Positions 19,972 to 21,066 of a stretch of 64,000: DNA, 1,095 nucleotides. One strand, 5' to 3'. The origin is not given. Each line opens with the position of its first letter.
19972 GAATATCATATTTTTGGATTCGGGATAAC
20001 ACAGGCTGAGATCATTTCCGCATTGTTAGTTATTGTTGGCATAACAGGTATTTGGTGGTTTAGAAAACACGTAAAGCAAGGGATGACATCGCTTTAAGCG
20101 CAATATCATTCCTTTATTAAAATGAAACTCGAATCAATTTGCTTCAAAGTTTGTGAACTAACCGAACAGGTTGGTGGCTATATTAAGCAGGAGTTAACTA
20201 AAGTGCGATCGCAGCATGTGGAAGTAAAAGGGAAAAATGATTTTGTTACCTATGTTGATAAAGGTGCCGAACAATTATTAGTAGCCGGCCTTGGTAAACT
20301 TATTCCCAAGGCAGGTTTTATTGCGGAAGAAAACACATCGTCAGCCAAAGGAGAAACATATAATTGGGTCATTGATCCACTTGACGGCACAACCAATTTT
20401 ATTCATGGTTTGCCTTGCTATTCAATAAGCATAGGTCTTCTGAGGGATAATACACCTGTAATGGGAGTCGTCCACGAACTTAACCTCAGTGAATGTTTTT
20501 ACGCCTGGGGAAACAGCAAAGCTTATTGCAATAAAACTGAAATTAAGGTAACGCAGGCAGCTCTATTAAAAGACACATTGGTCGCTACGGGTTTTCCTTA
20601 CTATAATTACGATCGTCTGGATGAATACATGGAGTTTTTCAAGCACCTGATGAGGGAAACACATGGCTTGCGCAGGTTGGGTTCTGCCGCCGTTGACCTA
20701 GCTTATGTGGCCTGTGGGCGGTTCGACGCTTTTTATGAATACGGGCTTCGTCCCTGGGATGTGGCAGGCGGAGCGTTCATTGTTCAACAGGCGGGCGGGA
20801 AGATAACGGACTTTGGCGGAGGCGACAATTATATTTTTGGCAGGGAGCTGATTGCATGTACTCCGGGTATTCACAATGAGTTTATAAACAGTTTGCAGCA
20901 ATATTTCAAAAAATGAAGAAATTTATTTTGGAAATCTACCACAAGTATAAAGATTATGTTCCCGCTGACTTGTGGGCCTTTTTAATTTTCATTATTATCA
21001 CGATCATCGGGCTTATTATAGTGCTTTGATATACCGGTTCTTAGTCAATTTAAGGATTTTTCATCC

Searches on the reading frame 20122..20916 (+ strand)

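Call 18: search_protein_families(library=pfam, proteins=[window:20122-20916:+])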
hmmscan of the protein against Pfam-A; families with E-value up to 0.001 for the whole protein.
window:20122-20916:+ (264 aa): 1 family
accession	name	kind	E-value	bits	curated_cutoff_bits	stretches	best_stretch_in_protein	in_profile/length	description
PF00459.30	Inositol_P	-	1.8e-61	208.4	27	1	10-259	9-266/271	Inositol monophosphatase family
